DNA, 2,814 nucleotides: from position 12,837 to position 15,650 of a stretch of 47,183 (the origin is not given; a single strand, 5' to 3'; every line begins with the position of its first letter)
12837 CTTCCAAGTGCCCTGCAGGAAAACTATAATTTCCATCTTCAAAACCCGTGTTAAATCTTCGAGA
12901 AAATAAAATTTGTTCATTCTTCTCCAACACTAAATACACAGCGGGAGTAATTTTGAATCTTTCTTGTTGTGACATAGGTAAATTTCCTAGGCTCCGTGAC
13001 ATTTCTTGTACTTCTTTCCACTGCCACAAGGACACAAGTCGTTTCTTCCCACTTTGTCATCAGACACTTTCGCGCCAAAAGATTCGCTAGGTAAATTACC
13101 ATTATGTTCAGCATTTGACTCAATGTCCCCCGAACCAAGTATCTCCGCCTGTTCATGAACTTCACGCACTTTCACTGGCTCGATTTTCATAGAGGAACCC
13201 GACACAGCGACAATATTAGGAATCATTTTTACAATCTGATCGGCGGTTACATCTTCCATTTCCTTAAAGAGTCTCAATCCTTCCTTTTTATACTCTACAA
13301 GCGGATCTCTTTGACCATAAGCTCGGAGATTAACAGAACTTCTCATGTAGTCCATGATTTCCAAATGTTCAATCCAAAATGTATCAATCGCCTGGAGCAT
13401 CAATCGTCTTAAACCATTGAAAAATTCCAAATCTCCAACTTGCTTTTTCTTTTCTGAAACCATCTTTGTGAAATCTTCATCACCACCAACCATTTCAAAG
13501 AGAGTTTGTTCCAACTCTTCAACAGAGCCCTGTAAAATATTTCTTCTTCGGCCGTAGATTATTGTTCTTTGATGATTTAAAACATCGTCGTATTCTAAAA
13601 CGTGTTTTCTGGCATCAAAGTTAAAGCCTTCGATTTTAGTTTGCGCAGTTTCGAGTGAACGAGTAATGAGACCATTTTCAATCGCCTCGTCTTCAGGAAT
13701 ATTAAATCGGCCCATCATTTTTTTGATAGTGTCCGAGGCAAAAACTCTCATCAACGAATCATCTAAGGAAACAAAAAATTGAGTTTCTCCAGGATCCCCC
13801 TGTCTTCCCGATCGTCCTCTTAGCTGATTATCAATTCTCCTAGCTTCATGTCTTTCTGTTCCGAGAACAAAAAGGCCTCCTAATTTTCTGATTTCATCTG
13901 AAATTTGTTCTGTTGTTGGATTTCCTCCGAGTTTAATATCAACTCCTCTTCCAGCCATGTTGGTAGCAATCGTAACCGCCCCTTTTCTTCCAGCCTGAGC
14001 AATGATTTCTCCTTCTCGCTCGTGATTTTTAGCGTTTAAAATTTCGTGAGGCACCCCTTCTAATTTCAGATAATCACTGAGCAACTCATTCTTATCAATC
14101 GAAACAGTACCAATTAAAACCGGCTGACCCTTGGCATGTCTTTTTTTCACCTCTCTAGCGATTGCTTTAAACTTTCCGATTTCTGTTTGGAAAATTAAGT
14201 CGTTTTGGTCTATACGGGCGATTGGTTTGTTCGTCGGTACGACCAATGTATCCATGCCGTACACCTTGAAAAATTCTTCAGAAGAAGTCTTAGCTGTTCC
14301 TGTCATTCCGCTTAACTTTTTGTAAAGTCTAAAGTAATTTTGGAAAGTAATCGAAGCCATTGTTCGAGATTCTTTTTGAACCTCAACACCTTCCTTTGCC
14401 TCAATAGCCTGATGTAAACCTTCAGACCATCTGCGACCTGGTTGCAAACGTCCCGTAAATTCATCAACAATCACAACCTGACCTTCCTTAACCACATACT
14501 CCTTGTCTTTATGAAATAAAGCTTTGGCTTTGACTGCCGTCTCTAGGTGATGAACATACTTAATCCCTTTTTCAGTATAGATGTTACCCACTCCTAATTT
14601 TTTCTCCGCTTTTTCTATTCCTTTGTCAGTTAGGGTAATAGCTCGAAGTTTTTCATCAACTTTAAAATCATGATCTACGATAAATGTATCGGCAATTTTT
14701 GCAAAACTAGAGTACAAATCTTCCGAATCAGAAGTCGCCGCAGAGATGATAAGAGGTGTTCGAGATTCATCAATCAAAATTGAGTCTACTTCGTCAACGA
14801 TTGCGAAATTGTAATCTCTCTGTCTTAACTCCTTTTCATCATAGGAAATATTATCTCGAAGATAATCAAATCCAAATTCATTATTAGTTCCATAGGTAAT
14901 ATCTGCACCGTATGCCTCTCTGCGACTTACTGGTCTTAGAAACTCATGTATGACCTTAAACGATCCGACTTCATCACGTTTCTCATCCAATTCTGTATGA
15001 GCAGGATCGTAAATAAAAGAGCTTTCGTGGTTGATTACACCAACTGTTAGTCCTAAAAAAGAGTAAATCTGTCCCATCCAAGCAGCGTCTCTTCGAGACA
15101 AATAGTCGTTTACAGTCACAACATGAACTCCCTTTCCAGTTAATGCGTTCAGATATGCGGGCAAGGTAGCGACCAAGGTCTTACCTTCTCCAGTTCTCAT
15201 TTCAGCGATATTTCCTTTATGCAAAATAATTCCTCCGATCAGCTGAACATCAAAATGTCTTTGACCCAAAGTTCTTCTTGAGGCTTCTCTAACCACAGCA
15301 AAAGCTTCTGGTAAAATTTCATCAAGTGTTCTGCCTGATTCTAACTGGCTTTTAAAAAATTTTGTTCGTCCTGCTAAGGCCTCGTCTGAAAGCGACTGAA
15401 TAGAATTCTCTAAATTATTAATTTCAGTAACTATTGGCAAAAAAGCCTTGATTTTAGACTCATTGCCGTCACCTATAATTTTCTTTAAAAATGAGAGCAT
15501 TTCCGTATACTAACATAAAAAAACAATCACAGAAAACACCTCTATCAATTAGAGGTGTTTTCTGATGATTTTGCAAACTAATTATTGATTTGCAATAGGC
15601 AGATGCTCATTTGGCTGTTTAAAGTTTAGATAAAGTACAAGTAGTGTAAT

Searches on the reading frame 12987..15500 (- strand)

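Call 21: search_protein_families(library=pfam, proteins=[window:12987-15500:-], max_evalue=0.001)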
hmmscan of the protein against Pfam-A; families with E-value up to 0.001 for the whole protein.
window:12987-15500:- (837 aa): 5 families
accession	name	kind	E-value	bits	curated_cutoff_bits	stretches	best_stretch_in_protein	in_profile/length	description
PF07517.20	SecA_DEAD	-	2.3e-124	414.8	24.6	1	5-410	1-289/290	SecA DEAD-like domain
PF21090.3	P-loop_SecA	-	1.5e-79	266.8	27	2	426-530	1-105/205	SecA P-loop domain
PF07516.18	SecA_SW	-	2.5e-46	158.7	26.7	2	676-761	114-197/200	SecA Wing and Scaffold domain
PF01043.26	SecA_PP_bind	-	5.2e-40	136.9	23.5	1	259-367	2-110/110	SecA preprotein cross-linking domain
PF02810.21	SEC-C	-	9.3e-11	41.8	20.4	1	819-836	1-18/19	SEC-C motif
